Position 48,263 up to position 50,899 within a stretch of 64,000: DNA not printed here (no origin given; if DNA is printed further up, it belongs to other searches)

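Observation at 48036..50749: Partner-switching pair in which the RsbW-like kinase is the C-terminus of a large AAA/Arch_ATPase NTPase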

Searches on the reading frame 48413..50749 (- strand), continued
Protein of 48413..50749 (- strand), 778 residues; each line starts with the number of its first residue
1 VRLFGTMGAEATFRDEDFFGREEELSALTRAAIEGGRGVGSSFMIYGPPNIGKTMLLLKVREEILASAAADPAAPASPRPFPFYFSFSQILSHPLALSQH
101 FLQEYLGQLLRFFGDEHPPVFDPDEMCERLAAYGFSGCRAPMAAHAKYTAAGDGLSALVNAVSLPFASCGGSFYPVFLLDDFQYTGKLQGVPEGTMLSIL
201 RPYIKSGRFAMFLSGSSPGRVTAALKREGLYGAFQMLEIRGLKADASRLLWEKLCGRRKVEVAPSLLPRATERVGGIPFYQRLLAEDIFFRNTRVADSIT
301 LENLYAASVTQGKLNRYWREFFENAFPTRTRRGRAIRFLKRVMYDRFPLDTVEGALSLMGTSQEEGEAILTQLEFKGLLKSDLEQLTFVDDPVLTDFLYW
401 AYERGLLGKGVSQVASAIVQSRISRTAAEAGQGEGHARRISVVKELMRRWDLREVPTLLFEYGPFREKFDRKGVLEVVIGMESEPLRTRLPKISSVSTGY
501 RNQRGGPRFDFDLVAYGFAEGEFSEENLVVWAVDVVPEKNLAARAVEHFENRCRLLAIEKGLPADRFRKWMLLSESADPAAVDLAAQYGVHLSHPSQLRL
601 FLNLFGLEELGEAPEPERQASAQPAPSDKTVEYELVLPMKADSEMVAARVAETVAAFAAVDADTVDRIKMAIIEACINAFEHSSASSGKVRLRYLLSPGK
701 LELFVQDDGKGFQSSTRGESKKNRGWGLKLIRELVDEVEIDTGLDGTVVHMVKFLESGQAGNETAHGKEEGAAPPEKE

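Call 27: find_encoding_contigs(protein=P0276, flank=8000, max_places=2)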
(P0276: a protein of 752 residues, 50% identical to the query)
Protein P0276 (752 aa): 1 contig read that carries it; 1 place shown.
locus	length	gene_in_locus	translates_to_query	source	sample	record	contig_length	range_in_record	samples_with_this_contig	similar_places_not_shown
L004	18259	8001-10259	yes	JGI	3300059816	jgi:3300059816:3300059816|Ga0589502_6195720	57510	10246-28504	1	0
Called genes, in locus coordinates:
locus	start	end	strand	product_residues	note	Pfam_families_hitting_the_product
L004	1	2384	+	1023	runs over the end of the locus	PF12705:PDDEXK_1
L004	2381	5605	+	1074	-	PF00580:UvrD-helicase, PF13245:AAA_19, PF13361:UvrD_C (weak), PF13538:UvrD_C_2 (faint), PF12705:PDDEXK_1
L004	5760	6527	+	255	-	PF22435:MRM3-like_sub_bind, PF00588:SpoU_methylase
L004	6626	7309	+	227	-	PF01464:SLT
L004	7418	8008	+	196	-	-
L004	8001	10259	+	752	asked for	PF13191:AAA_16, PF13401:AAA_22 (weak), PF13581:HATPase_c_2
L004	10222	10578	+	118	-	PF01740:STAS, PF13466:STAS_2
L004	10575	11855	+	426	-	PF01590:GAF (weak), PF13185:GAF_2, PF13492:GAF_3 (weak), PF13487:HD_5, PF01966:HD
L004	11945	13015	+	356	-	PF01628:HrcA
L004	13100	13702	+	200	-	PF01025:GrpE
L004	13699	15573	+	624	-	PF00012:HSP70, PF06723:MreB_Mbl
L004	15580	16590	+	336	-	PF25833:Fn3_SaeA_3rd (faint), PF00041:fn3 (faint), PF18370:RGI_lyase (faint)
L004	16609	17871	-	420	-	PF01979:Amidohydro_1, PF07969:Amidohydro_3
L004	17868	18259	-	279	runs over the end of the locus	PF01048:PNP_UDP_1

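Call 28: find_encoding_contigs(protein=P0278, flank=8000, max_places=2)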
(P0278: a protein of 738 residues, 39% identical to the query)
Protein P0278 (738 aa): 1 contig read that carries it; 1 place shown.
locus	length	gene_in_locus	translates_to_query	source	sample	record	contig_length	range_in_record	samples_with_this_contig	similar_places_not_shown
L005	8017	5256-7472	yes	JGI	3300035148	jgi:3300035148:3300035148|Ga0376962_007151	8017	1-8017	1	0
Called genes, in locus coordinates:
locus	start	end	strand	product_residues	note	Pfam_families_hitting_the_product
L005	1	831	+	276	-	?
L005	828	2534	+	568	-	-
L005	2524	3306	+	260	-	-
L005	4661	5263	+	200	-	-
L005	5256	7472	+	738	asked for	PF13581:HATPase_c_2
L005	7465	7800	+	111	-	PF01740:STAS, PF13466:STAS_2 (weak)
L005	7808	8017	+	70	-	?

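Call 30: fold_search(model_id=the predicted structure, library=pdb)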
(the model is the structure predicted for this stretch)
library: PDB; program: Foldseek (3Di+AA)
matches with E <= 10: 1373; with E <= 0.001: 307
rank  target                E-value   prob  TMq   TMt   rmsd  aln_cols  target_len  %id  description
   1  2qen                  8.7e-09  1.00  0.33  0.67   6.4       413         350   14  The walker-type atpase paby2304 of pyrococcus abyssi (released 2008-07-01)
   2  1w5t_A                1.5e-08  1.00  0.28  0.49  10.2       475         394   14  Structure of the Aeropyrum Pernix ORC2 protein (ADPNP-ADP complexes) (released 2004-10-05)
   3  2fna_A                3.0e-08  1.00  0.31  0.61   6.9       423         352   14  Crystal structure of an archaeal aaa+ atpase (sso1545) from sulfolobus solfataricus p2 at 2.00 A resolution (released 2006-02-07)
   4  9h2l_A                2.2e-07  1.00  0.30  0.28   6.3       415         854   15  Cryo-EM structure of an octameric G10-resistosome from wheat (released 2025-09-24)
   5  1w5s_B                2.4e-07  1.00  0.27  0.47  11.2       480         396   16  Structure of the Aeropyrum Pernix ORC2 protein (ADP form) (released 2004-10-05)
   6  7jgr_A                7.4e-07  1.00  0.26  0.46  11.8       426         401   12  Structure of Drosophila ORC bound to DNA (84 bp) and Cdc6 (released 2020-09-09)
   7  2v1u_A                8.6e-07  1.00  0.25  0.44   9.6       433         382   14  STRUCTURE OF THE AEROPYRUM PERNIX ORC1 PROTEIN IN COMPLEX WITH DNA (released 2007-09-18)
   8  1w5t_C                9.5e-07  1.00  0.26  0.45  14.4       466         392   14  Structure of the Aeropyrum Pernix ORC2 protein (ADPNP-ADP complexes) (released 2004-10-05)
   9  9qih_B                1.3e-06  1.00  0.16  0.39  11.1       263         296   16  Structure of response regulator LvrC from Leptospira (released 2026-03-25)
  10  7jk6_A                1.5e-06  1.00  0.24  0.45  12.6       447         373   12  Structure of Drosophila ORC in the active conformation (released 2020-09-09)
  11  9qih_A                2.1e-06  1.00  0.17  0.39  10.6       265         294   15  Structure of response regulator LvrC from Leptospira (released 2026-03-25)
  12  2qby_A                2.8e-06  1.00  0.26  0.49   8.8       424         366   12  Crystal structure of a heterodimer of Cdc6/Orc1 initiators bound to origin DNA (from S. solfataricus) (released 2007-09-11)
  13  1l0o_A                3.6e-06  1.00  0.15  0.76   3.0       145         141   22  Crystal Structure of the Bacillus stearothermophilus Anti-Sigma Factor SpoIIAB with the Sporulation Sigma Factor Sigma (released 2002-04-03)
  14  1w5s_A                4.2e-06  1.00  0.29  0.50   8.8       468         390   14  Structure of the Aeropyrum Pernix ORC2 protein (ADP form) (released 2004-10-05)
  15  1til_E                4.6e-06  1.00  0.15  0.76   4.2       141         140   22  Crystal Structures of the ADP and ATP bound forms of the Bacillus Anti-sigma factor SpoIIAB in complex with the Anti-a (released 2004-06-15)
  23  6m36_A                1.1e-05  1.00  0.13  0.89   1.8       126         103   26  The crystal structure of B. subtilis RsbV/RsbW complex in the monoclinic crystal form (released 2020-07-15)
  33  6m36_I                1.9e-05  1.00  0.12  0.82   2.6       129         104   26  The crystal structure of B. subtilis RsbV/RsbW complex in the monoclinic crystal form (released 2020-07-15)
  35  6m36_G                2.2e-05  1.00  0.13  0.89   1.9       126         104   25  The crystal structure of B. subtilis RsbV/RsbW complex in the monoclinic crystal form (released 2020-07-15)
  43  6m36_C                3.1e-05  1.00  0.13  0.89   2.1       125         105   26  The crystal structure of B. subtilis RsbV/RsbW complex in the monoclinic crystal form (released 2020-07-15)
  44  6m36_E                3.1e-05  1.00  0.12  0.87   2.6       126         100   25  The crystal structure of B. subtilis RsbV/RsbW complex in the monoclinic crystal form (released 2020-07-15)
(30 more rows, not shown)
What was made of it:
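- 49880..50710 (-): AAA+ P-loop core and lid (residues ~14-290), Arch_ATPase/ATPase_2 type. Foldseek in call 30.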

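Call 33: find_homologous_proteins(query=A2)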
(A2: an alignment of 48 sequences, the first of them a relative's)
Query A2 (48 sequences) (829 aa, profile of the alignment): 18 proteins with E <= 0.001 among 8000 candidates.
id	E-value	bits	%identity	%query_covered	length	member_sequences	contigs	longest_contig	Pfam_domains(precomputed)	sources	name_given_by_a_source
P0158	6.6e-254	863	32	99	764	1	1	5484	PF13581.13,PF13401.13,PF01637.25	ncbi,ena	-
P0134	3.8e-253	860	100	100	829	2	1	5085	PF13581.13,PF01637.25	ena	-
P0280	1.8e-245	835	33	99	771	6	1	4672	PF13581.13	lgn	-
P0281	2.2e-245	835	34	99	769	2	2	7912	PF13581.13,PF01637.25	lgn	-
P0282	1.1e-240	819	73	99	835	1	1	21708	PF13581.13,PF01637.25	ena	-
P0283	1.1e-240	819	34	72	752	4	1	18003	PF13581.13,PF01637.25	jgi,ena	-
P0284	1.6e-225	769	32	72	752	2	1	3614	PF13581.13,PF01637.25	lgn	-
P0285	1.8e-212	726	27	71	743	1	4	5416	PF13581.13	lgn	-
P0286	2.2e-171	590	30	49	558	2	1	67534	PF13581.13,PF13401.13,PF01637.25,PF13191.13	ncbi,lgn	-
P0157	3.5e-168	579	39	50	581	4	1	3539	PF13581.13,PF02518.32,PF13401.13,PF01637.25,PF13191.13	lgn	-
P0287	4.8e-162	559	32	49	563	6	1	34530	PF13581.13,PF01637.25,PF13191.13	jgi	jgi:anti-sigma regulatory factor (Ser/Thr protein kinase)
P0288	1.8e-148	514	30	50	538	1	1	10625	PF13401.13,PF01637.25,PF13191.13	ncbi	-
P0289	2.5e-147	510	28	52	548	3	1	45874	PF13581.13,PF01637.25,PF13191.13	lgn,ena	-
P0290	3.8e-138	480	28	56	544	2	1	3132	PF01637.25,PF13191.13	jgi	jgi:hypothetical protein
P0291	6.7e-137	476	27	56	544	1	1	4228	PF01637.25,PF13191.13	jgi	-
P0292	3.5e-136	473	30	50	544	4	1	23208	PF01637.25,PF13191.13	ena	-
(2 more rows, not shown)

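Call 35: find_encoding_contigs(protein=P0282, flank=7000, max_places=1)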
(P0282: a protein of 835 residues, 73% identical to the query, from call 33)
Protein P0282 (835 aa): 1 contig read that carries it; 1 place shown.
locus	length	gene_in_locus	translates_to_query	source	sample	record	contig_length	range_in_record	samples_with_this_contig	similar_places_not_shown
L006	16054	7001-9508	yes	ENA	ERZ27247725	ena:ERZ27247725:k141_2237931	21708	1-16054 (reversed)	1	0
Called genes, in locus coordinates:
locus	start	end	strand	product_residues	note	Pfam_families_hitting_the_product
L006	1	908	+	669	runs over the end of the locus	PF13424:TPR_12 (faint), PF13432:TPR_16 (faint), PF14559:TPR_19 (faint), PF00515:TPR_1 (faint), PF07719:TPR_2 (faint), PF13174:TPR_6 (faint), PF13181:TPR_8 (faint), PF12895:ANAPC3 (weak), +2 more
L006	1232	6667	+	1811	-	PF03704:BTAD (faint), PF12895:ANAPC3 (faint), PF13429:TPR_15 (faint), PF14561:TPR_20 (faint), PF14863:Alkyl_sulf_dimr (faint), PF24575:TPR_Slam (weak), PF14559:TPR_19 (weak), PF13414:TPR_11 (weak), +15 more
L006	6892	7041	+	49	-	-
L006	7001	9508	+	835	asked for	PF01637:ATPase_2, PF13581:HATPase_c_2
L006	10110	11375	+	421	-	PF08668:HDOD (weak), PF13487:HD_5, PF01966:HD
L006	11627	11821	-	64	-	-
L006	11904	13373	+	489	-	PF02163:Peptidase_M50, PF00595:PDZ (weak), PF13180:PDZ_2 (weak), PF17820:PDZ_6, PF21558:Pept_S41_N_bact (faint), PF00595:PDZ, PF13180:PDZ_2, PF17820:PDZ_6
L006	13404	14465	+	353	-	PF04551:GcpE, PF26540:GcpE_C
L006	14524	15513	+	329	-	PF08240:ADH_N, PF00107:ADH_zinc_N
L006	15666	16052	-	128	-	?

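Call 36: find_encoding_contigs(protein=P0283, flank=7000, max_places=1)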
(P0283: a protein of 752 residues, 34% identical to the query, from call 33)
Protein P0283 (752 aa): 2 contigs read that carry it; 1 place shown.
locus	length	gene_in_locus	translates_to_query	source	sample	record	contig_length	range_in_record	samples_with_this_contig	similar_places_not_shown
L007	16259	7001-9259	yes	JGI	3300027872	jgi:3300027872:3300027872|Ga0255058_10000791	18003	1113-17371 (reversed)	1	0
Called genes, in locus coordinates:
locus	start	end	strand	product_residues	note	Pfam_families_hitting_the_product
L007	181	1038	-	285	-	-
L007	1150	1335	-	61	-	-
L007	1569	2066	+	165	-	PF04461:YajQ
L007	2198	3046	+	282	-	PF01261:AP_endonuc_2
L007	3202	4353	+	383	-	PF01628:HrcA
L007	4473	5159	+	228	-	PF01025:GrpE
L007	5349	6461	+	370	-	PF00226:DnaJ, PF01556:DnaJ_C, PF15777:Anti-TRAP (faint), PF00684:DnaJ_CXXCXGXG, PF27439:DnaJ_C_2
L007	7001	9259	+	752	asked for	PF01637:ATPase_2, PF13581:HATPase_c_2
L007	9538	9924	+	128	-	PF01740:STAS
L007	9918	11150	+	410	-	PF08668:HDOD (weak), PF13487:HD_5, PF01966:HD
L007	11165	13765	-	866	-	PF12704:MacB_PCD, PF02687:FtsX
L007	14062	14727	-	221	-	PF00005:ABC_tran, PF13304:AAA_21 (faint), PF02463:SMC_N (weak)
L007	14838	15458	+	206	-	PF00657:Lipase_GDSL, PF13472:Lipase_GDSL_2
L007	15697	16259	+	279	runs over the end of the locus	PF13482:RNase_H_2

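Call 37: find_encoding_contigs(protein=P0286, flank=7000, max_places=1)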
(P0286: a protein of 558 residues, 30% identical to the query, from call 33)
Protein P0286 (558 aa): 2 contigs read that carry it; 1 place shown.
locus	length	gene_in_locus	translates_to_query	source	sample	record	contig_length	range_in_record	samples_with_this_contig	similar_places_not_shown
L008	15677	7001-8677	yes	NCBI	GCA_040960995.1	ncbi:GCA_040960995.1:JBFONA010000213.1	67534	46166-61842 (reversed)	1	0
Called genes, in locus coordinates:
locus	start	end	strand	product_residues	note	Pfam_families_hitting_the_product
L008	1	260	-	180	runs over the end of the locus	PF01066:CDP-OH_P_transf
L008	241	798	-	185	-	PF13419:HAD_2 (faint), PF00702:Hydrolase (weak), PF08282:Hydrolase_3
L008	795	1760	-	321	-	PF01380:SIS, PF00571:CBS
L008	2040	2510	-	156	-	-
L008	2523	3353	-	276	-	PF00793:DAHP_synth_1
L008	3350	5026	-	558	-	PF06418:CTP_synth_N, PF00117:GATase, PF07722:Peptidase_C26 (faint)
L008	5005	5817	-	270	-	PF02348:CTP_transf_3, PF12804:NTP_transf_3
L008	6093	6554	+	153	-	PF10411:DsbC_N (weak)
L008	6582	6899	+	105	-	-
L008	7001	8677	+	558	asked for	PF01637:ATPase_2, PF13191:AAA_16 (weak), PF13401:AAA_22 (faint), PF13581:HATPase_c_2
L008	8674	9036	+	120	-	PF01740:STAS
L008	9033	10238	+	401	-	PF01590:GAF (weak), PF13492:GAF_3 (weak), PF08668:HDOD, PF13487:HD_5, PF01966:HD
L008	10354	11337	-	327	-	PF03255:ACCA, PF01039:Carboxyl_trans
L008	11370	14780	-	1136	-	PF02811:PHP, PF07733:DNA_pol3_alpha, PF17657:DNA_pol3_finger, PF14579:HHH_6, PF01336:tRNA_anti-codon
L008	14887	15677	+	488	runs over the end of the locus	PF00089:Trypsin, PF13365:Trypsin_2, PF00595:PDZ, PF13180:PDZ_2, PF17820:PDZ_6, PF00595:PDZ (weak), PF12812:PDZ_1 (weak), PF13180:PDZ_2, +1 more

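Call 38: find_encoding_contigs(protein=P0287, flank=7000, max_places=1)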
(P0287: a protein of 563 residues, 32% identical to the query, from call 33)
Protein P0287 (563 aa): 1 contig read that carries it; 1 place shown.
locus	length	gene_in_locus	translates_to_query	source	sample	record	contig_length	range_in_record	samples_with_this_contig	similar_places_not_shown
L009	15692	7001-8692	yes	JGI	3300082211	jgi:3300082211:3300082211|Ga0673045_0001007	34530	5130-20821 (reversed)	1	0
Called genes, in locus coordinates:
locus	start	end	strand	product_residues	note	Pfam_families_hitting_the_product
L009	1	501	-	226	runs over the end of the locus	PF00515:TPR_1 (faint), PF07719:TPR_2 (faint), PF13181:TPR_8 (faint), PF13424:TPR_12 (faint), PF14559:TPR_19 (faint), PF13432:TPR_16 (faint), PF13174:TPR_6 (faint), PF13428:TPR_14 (faint)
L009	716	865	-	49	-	-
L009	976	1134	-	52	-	-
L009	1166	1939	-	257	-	PF01790:LGT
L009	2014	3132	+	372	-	PF02636:Methyltransf_28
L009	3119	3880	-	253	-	PF01261:AP_endonuc_2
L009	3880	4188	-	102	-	PF09723:Zn_ribbon_8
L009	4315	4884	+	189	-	PF01121:CoaE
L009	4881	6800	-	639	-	PF17764:PriA_3primeBD, PF18319:Zn_ribbon_PriA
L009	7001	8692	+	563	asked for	PF01637:ATPase_2, PF13191:AAA_16, PF13581:HATPase_c_2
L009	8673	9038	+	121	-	PF01740:STAS, PF13466:STAS_2 (weak)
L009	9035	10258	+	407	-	PF01590:GAF, PF13185:GAF_2 (weak), PF13492:GAF_3, PF08668:HDOD, PF13487:HD_5, PF01966:HD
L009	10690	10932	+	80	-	-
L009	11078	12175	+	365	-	PF13426:PAS_9, PF00512:HisKA, PF02518:HATPase_c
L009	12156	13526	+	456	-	PF00072:Response_reg, PF00004:AAA (faint), PF00158:Sigma54_activat, PF14532:Sigma54_activ_2, PF07728:AAA_5, PF25601:AAA_lid_14, PF02954:HTH_8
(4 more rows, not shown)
